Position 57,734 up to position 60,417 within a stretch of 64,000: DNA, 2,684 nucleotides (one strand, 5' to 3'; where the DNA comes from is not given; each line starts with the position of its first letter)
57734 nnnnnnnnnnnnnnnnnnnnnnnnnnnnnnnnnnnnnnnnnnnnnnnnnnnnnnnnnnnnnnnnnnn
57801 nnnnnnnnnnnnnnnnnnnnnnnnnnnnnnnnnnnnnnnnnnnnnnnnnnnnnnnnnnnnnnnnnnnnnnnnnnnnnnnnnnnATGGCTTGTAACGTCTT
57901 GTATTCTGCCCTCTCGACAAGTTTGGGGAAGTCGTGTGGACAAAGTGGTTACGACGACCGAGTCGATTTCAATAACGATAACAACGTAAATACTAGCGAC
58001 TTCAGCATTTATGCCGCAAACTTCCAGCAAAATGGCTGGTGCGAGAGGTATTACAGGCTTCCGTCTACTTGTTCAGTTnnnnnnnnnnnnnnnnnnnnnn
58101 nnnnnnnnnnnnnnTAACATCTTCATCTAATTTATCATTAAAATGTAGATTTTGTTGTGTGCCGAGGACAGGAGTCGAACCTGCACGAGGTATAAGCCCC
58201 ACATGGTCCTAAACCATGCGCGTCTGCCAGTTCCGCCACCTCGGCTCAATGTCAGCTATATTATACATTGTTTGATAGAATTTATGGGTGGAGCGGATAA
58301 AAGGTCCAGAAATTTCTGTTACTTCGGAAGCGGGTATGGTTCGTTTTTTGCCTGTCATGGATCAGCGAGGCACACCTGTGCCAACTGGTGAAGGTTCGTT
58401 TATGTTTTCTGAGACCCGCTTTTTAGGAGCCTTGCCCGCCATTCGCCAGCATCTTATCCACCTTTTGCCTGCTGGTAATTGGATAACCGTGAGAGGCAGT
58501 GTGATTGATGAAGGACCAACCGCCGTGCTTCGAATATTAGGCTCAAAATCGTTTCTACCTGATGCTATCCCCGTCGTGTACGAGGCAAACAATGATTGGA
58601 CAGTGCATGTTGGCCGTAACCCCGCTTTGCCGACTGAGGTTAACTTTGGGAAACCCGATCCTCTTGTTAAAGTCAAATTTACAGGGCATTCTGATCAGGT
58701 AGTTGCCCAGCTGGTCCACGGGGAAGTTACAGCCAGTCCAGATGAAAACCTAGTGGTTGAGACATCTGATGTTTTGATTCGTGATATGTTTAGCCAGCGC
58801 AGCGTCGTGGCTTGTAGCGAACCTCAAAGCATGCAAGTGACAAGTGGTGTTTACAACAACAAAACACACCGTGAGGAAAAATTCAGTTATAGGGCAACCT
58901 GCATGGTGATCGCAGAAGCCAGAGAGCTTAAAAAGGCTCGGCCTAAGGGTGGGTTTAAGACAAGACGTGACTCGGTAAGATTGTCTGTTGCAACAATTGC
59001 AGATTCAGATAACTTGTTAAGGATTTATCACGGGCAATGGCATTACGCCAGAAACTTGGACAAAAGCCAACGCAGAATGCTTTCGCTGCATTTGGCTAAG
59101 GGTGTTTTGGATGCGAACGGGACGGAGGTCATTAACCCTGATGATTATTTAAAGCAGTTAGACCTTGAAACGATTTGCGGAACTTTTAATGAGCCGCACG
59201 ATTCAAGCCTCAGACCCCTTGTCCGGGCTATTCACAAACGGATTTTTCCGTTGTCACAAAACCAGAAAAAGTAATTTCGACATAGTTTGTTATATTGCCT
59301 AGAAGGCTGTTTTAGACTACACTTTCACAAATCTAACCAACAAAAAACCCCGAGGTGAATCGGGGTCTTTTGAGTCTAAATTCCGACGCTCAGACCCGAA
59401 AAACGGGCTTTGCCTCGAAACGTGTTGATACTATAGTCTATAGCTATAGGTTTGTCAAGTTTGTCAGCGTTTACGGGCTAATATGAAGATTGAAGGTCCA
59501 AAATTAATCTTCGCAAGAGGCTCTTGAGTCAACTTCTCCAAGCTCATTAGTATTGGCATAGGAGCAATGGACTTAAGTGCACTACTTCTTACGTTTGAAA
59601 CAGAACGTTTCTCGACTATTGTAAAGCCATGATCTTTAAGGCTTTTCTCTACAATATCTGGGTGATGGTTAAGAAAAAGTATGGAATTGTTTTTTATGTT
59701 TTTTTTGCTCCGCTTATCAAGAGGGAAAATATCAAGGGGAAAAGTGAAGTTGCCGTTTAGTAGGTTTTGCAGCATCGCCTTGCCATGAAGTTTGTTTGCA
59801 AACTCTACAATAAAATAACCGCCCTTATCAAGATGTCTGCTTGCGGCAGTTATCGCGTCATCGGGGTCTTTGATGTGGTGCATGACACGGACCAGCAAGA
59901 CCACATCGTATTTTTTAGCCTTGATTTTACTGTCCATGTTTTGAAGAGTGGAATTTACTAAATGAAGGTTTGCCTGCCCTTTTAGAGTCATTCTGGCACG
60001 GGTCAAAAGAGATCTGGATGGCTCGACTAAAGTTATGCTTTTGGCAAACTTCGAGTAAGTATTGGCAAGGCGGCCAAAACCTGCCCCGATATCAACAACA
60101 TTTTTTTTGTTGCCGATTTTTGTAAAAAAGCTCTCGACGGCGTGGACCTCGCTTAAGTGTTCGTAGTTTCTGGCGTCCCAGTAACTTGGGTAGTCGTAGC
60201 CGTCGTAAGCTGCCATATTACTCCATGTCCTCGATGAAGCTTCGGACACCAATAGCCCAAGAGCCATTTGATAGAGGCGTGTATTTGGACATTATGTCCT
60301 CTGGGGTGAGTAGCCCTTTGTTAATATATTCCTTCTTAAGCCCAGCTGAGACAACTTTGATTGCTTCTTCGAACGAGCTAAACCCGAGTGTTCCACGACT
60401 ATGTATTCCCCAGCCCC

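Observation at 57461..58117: Secreted protein with two dockerin-like calcium-binding repeats, each framed by conserved cysteines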

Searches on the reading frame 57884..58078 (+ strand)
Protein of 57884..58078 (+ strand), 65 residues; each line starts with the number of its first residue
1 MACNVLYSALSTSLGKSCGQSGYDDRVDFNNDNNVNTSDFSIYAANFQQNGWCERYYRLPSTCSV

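Call 26: search_solved_structures(query=A1, max_evalue=1, show_alignments=4)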
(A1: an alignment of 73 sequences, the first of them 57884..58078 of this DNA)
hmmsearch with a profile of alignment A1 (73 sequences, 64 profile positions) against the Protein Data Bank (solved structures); distinct sequences matched with E-value up to 1: 63 (the best 60 are shown).
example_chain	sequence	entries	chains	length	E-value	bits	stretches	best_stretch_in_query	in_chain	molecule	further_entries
2y3n_B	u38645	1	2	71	2.1e-07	34.3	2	9-48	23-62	CELLULOSOMAL FAMILY-48 PROCESSIVE GLYCOSIDE HYDROLASE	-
4fl4_A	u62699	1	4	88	3.2e-07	33.7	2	23-44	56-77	Glycoside hydrolase family 9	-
1ohz_B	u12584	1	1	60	1.3e-05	28.6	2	26-44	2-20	ENDO-1,4-BETA-XYLANASE Y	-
2ccl_B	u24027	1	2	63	1.6e-05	28.3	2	26-44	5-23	ENDO-1,4-BETA-XYLANASE Y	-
2mte_A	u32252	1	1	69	5.9e-05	26.5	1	25-45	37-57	Cellulose 1,4-beta-cellobiosidase (reducing end) CelS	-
1daq_A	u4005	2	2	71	6.4e-05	26.3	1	25-45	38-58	ENDOGLUCANASE SS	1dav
4cj0_A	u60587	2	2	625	7.4e-05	26.1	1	23-44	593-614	ENDOGLUCANASE D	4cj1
1clc_A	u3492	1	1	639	8e-05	26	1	23-44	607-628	ENDOGLUCANASE CELD; EC: 3.2.1.4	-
2b59_B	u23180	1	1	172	8.1e-05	26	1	13-47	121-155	Cellulosomal scaffolding protein A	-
3ul4_B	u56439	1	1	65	0.00019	24.8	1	25-43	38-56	Cellulosome enzyme, dockerin type I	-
6kg9_A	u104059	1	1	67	0.00021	24.7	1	25-50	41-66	And cellulose-binding endoglucanase family 9 CelL ortholog dockerin domain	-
9l5m_A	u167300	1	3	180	0.00024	24.5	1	24-48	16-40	Sarcoplasmic Ca-binding protein (SCP)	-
4u3s_B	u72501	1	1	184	0.00025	24.5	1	9-48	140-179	Cellulosomal scaffoldin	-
4wi0_B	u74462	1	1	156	0.00029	24.3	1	9-47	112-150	Cellulosomal scaffoldin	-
3kcp_A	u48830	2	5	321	0.00044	23.7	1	13-47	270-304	Cellulosomal-scaffolding protein A | Cellulosome anchoring protein cohesin region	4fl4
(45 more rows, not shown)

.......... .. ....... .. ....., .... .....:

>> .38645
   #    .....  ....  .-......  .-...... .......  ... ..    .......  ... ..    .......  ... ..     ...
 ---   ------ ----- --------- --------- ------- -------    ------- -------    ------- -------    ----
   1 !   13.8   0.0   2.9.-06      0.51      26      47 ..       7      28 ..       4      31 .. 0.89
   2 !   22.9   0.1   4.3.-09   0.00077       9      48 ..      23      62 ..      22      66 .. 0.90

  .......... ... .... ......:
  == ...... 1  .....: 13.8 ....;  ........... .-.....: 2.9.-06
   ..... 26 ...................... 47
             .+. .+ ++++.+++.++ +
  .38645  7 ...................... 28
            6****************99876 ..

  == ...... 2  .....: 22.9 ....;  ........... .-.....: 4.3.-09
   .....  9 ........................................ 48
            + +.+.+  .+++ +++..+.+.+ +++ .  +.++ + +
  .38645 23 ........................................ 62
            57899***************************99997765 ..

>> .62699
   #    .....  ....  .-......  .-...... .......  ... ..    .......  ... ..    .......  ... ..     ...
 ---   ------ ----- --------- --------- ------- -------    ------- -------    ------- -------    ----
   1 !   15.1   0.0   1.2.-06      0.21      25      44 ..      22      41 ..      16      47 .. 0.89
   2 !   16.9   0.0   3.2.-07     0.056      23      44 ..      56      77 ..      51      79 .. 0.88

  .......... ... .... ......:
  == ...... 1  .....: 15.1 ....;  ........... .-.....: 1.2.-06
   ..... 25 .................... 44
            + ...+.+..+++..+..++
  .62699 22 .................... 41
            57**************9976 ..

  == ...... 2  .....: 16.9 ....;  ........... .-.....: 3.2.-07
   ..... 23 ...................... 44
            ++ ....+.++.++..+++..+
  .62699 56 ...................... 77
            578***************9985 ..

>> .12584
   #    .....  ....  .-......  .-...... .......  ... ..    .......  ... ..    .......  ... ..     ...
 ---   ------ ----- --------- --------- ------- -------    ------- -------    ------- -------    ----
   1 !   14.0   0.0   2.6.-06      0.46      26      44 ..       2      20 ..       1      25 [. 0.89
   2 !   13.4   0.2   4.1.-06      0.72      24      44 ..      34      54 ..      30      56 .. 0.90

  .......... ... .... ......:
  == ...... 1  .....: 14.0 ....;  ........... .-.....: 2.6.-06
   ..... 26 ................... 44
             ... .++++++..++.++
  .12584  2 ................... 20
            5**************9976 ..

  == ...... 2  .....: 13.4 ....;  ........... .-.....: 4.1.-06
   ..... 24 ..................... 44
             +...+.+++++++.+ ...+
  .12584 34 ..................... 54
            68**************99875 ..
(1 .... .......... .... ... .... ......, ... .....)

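Call 33: find_homologous_proteins(query=A1, max_evalue=0.00001)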
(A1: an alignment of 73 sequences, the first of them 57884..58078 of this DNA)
Query A1 (73 sequences): 116 candidates shared short words with the query, none scored E <= 0.00001.

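Call 34: predict_structure(alignment_id=A1)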
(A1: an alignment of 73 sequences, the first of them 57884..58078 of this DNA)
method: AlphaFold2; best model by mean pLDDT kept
length: 65 residues; sequences in the alignment: 73
mean_pLDDT: 93.4   pTM: 0.78
mean pLDDT of the five models: 93.4, 93.2, 92.8, 92.8, 91.3
residues with pLDDT >= 90: 56; 70-90: 7; 50-70: 2; < 50: 0
segments of 3 or more residues with pLDDT < 50: none
pLDDT, mean of each block of 10 residues (from residue 1): 96 96 95 96 97 92 71
secondary structure, 60 per line:
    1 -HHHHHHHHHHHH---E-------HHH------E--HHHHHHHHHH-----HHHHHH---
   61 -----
elements in order: H2-13 H37-46 H52-57

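Call 39: fold_search(model_id=the predicted structure, library=pdb)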
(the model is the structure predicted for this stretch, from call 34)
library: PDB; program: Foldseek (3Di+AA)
matches with E <= 10: 10; with E <= 0.001: 0
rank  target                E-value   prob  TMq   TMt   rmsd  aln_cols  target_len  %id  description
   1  4wi0_B                3.2e-01  0.97  0.56  0.25   1.7        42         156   19  Crystal structure of Coh3ScaB-XDoc_M2ScaA complex: A C-terminal interface mutant of type II Cohesin-X-Dockerin complex (released 2015-10-07)
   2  5k39_B                3.2e-01  0.94  0.53  0.24   1.6        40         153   28  THE TYPE II COHESIN DOCKERIN COMPLEX FROM CLOSTRIDIUM THERMOCELLUM (released 2017-03-29)
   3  4u3s_B                5.5e-01  0.93  0.55  0.24   1.8        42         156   21  Crystal structure of Coh3ScaB-XDoc_M1ScaA complex: A N-terminal interface mutant of type II Cohesin-X-Dockerin complex (released 2015-07-29)
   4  5m0y_B                5.9e-01  0.95  0.54  0.24   1.5        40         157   25  Crystal Structure of the CohScaA-XDocCipB type II complex from Clostridium thermocellum at 1.5Angstrom resolution (released 2017-09-06)
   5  2y3n_B                5.9e-01  0.90  0.46  0.49   2.7        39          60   31  Type II cohesin-dockerin domain from Bacteroides cellolosolvens (released 2012-01-11)
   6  3kcp_A                8.1e-01  0.92  0.56  0.13   1.1        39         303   18  Crystal structure of interacting Clostridium thermocellum multimodular components (released 2010-02-09)
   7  4fl4_I                8.7e-01  0.91  0.54  0.12   1.1        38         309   18  Scaffoldin conformation and dynamics revealed by a ternary complex from the Clostridium thermocellum cellulosome (released 2012-06-27)
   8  4fl4_C                2.5e+00  0.66  0.55  0.12   1.1        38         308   18  Scaffoldin conformation and dynamics revealed by a ternary complex from the Clostridium thermocellum cellulosome (released 2012-06-27)
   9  2b59_B                2.8e+00  0.41  0.50  0.22   2.2        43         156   16  The type II cohesin dockerin complex (released 2005-10-11)
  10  5g5d_B                6.2e+00  0.28  0.53  0.23   1.7        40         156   18  Crystal Structure of the CohScaC2-XDocCipA type II complex from Clostridium thermocellum (released 2017-04-05)

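Call 47: search_protein_families(library=pfam, alignment_id=A1, max_evalue=0.01)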
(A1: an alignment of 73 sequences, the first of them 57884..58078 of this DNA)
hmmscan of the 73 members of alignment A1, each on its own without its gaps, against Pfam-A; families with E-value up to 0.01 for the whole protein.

A. member 1, window:57884-58078:+ (65 aa): 0 families

B. families by the number of members that match (of 73 scanned): 4 families
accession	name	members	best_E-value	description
PF00404.24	Dockerin_1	30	4.5e-08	Dockerin type I domain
PF00036.39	EF-hand_1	2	0.0035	EF hand domain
PF13202.12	EF-hand_5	2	0.0061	EF hand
PF13499.12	EF-hand_7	1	0.0015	EF-hand domain pair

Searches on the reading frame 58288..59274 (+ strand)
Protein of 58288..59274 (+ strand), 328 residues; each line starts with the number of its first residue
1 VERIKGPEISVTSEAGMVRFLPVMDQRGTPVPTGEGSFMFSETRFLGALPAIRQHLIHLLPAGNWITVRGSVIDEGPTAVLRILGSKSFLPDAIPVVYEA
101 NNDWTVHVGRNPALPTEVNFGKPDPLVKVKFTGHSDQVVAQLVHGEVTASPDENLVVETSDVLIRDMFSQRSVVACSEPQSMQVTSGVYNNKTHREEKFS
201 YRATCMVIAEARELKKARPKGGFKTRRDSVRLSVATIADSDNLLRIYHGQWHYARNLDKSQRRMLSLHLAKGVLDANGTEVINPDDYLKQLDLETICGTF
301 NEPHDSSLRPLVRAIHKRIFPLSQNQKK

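Call 40: search_protein_families(library=pfam, proteins=[window:58288-59274:+], max_evalue=0.01)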
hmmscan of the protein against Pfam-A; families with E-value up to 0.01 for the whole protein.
window:58288-59274:+ (328 aa): 0 families

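Call 51: find_encoding_contigs(protein=window:58288-59274:+, flank=2000, max_places=6)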
Protein window:58288-59274:+ (328 aa): 2 contigs read that carry it; 1 place shown.
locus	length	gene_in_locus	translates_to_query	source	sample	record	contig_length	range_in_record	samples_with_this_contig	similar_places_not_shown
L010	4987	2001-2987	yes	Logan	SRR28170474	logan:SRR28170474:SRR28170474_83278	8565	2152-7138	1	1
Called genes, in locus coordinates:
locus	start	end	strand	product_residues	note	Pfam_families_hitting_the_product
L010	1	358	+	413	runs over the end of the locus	PF00817:IMS, PF11799:IMS_C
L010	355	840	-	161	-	PF02643:DUF192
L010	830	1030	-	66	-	-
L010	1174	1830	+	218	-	PF00404:Dockerin_1 (faint)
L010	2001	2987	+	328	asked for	-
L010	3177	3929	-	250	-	PF05891:Methyltransf_PK (weak), PF13489:Methyltransf_23, PF05175:MTS, PF13649:Methyltransf_25, PF13847:Methyltransf_31, PF08241:Methyltransf_11, PF08242:Methyltransf_12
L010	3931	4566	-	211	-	-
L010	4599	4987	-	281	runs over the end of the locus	-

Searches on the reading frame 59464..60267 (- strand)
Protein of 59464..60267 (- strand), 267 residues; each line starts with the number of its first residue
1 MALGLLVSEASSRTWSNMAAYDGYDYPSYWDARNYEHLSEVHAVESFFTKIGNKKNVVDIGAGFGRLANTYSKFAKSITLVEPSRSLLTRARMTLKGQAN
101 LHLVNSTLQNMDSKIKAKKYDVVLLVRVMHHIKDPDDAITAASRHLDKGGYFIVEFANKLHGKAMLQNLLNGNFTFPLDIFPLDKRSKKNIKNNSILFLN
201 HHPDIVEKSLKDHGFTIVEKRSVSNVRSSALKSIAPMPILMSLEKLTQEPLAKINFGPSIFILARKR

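Call 40: search_protein_families(library=pfam, proteins=[window:59464-60267:-], max_evalue=0.01)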
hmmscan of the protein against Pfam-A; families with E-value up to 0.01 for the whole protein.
window:59464-60267:- (267 aa): 10 families
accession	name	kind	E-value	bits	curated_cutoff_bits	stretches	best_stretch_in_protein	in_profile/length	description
PF13489.12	Methyltransf_23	-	7.7e-16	58.7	27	1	42-161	11-123/164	Methyltransferase domain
PF08241.18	Methyltransf_11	-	9.9e-15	55.4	21.2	1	58-154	1-95/95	Methyltransferase domain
PF08242.18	Methyltransf_12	-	1.6e-14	54.8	30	1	58-152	1-98/98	Methyltransferase domain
PF13649.12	Methyltransf_25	-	8.1e-12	46.1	27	1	57-150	1-97/97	Methyltransferase domain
PF13847.12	Methyltransf_31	-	2.7e-10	40.5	27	1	53-158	3-113/145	Methyltransferase domain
PF05175.20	MTS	-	2.6e-09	37.4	23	1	53-171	31-155/170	Methyltransferase small domain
PF05891.18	Methyltransf_PK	-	6.9e-07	29.5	27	1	50-155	52-160/218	AdoMet dependent proline di-methyltransferase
PF00398.26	RrnaAD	-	2e-05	24.3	24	1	51-110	28-87/263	Ribosomal RNA adenine dimethylase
PF05401.17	NodS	-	4.8e-05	23.7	24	1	32-137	23-124/201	Nodulation protein S (NodS)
PF08003.17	Methyltransf_9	-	0.0024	17.3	23.8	1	54-155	116-218/315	Protein of unknown function (DUF1698)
